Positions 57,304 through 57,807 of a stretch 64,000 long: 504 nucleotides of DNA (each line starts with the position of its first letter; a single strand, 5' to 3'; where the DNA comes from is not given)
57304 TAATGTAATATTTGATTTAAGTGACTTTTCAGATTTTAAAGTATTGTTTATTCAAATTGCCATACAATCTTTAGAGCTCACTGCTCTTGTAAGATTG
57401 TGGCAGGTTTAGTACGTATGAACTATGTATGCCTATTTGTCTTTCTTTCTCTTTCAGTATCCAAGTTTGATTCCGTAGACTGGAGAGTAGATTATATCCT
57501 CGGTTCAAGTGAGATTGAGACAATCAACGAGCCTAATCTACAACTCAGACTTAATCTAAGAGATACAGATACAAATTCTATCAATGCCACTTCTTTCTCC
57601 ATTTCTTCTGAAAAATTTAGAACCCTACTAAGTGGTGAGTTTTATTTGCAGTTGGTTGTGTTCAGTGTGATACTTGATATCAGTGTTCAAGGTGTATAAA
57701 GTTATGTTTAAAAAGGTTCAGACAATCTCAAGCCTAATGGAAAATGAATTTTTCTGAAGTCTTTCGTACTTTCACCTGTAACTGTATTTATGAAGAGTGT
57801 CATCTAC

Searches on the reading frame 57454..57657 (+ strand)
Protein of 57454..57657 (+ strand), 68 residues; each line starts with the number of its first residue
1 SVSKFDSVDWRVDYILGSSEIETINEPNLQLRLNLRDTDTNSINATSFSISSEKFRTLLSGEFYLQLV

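Call 25: find_homologous_proteins(query=window:57454-57657:+, max_evalue=0.001)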
Query seq(68 aa) (68 aa): 1 proteins with E <= 0.001 among 1 candidates.
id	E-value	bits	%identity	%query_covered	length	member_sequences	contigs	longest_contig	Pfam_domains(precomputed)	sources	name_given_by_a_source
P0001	8.2e-29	115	85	100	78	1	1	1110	PF07258.20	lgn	-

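Call 26: find_encoding_contigs(protein=P0001, flank=10000)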
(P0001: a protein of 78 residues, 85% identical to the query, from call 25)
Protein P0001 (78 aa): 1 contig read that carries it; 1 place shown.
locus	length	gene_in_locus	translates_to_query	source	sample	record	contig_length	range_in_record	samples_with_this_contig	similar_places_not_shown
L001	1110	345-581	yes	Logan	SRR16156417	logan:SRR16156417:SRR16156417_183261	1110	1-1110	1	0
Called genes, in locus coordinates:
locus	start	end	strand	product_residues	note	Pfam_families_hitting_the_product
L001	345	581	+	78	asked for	PF07258:COMM_domain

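Call 69: search_protein_representatives(protein=window:57454-57636:+)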
Query: 61 residues. Proteins with E-value up to 0.001 (for the whole library): 87; up to 1e-10: 5; up to 1e-30: 0. The best 87 are listed.
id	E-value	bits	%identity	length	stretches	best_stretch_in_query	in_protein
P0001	9.7e-28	109.7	92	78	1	1-61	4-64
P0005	4.2e-15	70.3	55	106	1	2-61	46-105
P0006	3.6e-13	64.3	32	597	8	16-57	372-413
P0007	2.7e-11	58.4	48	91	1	2-61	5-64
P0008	8.4e-11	56.9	48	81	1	2-61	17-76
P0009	1.3e-10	56.3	48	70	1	1-61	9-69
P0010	3.7e-10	54.9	46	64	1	6-61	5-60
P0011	4.8e-10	54.5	51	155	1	1-61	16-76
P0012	5.0e-10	54.5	56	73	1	12-61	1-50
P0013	5.2e-10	54.4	47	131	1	3-61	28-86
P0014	1.0e-09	53.5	45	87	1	2-61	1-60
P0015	2.3e-09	52.4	47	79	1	5-61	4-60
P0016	2.5e-09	52.3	47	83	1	2-61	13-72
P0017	3.3e-09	51.9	48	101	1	1-61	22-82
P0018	4.4e-09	51.5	48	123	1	2-61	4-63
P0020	6.8e-09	50.9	47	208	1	5-61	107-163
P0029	1.5e-08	49.9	45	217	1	2-61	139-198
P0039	2.5e-07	46.1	46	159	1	4-60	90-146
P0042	4.7e-07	45.2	44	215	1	4-60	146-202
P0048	1.5e-06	43.6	43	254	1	2-61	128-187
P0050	1.7e-06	43.4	44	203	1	3-59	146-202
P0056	4.5e-06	42.1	44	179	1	2-60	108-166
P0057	4.7e-06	42.1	42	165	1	2-61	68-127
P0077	1.5e-04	37.4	39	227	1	3-61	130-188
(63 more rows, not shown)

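Call 73: list_cluster_members(proteins=[P0048, P0057, P0077, P0029, P0042, P0020, P0050, P0039, P0056, P0005])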
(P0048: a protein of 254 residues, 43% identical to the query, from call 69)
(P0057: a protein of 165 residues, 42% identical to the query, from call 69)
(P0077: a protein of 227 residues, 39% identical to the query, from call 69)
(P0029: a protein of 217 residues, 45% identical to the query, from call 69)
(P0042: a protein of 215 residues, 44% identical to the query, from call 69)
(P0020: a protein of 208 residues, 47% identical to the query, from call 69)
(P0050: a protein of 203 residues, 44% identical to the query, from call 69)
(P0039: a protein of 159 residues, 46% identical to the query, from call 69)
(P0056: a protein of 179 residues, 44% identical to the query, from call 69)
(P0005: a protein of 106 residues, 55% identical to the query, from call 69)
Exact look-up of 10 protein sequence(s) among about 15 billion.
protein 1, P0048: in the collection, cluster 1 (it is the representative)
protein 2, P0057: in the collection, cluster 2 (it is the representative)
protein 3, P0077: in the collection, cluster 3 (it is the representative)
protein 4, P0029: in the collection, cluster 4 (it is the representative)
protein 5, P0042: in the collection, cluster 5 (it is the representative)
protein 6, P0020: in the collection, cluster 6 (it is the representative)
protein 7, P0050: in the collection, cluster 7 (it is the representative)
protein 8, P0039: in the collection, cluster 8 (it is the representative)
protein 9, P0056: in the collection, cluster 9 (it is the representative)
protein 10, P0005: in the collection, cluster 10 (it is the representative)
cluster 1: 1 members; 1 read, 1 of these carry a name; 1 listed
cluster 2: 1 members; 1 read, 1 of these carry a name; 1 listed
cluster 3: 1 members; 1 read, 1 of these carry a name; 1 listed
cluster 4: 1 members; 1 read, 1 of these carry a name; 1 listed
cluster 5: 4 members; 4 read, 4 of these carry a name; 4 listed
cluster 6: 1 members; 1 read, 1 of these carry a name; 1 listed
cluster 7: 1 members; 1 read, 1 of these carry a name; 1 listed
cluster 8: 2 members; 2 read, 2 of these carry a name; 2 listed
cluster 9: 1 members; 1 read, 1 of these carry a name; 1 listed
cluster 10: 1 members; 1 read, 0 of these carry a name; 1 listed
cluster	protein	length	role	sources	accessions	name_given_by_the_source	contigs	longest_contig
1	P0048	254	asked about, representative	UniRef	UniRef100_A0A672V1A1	COMM domain containing 4 n=1 Tax=Strigops habroptila TaxID=2489341 RepID=A0A672V1A1_STRHB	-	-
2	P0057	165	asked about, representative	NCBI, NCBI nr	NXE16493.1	COMD4 protein, partial [Lophotis ruficrista] | COMD4 protein [Lophotis ruficrista]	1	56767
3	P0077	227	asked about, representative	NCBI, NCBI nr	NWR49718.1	COMD4 protein, partial [Regulus satrapa] | COMD4 protein [Regulus satrapa]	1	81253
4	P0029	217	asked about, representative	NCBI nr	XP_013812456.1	PREDICTED: COMM domain-containing protein 4 [Apteryx mantelli mantelli]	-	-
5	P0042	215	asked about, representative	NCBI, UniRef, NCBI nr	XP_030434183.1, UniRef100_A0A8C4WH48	COMM domain-containing protein 4 isoform X1 [Gopherus evgoodei] | COMM domain containing 4 n=1 Tax=Gopherus evgoodei TaxID=1825980 RepID=A0A8C4WH48_9SAUR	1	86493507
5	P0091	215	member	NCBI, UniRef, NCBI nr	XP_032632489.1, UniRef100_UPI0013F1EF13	COMM domain-containing protein 4 isoform X1 [Chelonoidis abingdonii] | COMM domain-containing protein 4 isoform X1 n=1 Tax=Chelonoidis abingdonii TaxID=106734 ... | COMM domain-containing protein 4-like isoform X1 [Chelonoidis abingdonii]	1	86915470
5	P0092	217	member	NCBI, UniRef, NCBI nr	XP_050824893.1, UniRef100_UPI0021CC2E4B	COMM domain-containing protein 4 isoform X1 [Gopherus flavomarginatus] | COMM domain-containing protein 4 isoform X1 n=1 Tax=Gopherus flavomarginatus TaxID=286002 ...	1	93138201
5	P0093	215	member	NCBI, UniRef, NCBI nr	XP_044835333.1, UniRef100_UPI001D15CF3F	COMM domain-containing protein 4 isoform X1 [Mauremys mutica] | COMM domain-containing protein 4 isoform X1 n=1 Tax=Mauremys mutica TaxID=74926 ...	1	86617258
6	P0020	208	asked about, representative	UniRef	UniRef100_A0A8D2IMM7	COMM domain containing 4 n=1 Tax=Varanus komodoensis TaxID=61221 RepID=A0A8D2IMM7_VARKO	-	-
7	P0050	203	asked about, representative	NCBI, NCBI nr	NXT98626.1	COMD4 protein, partial [Buphagus erythrorhynchus] | COMD4 protein [Buphagus erythrorhynchus]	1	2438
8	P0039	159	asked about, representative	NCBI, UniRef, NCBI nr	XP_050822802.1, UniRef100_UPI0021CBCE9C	COMM domain-containing protein 4-like isoform X2 [Gopherus flavomarginatus] | COMM domain-containing protein 4-like isoform X2 n=1 Tax=Gopherus flavomarginatus ...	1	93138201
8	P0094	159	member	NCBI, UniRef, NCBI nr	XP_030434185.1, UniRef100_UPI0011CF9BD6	COMM domain-containing protein 4 isoform X3 [Gopherus evgoodei] | COMM domain-containing protein 4 isoform X3 n=1 Tax=Gopherus evgoodei TaxID=1825980 ...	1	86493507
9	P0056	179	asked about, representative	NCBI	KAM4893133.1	COMM domain-containing protein 4 isoform 2-T2 [Sylvia borin]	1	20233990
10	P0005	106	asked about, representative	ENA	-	-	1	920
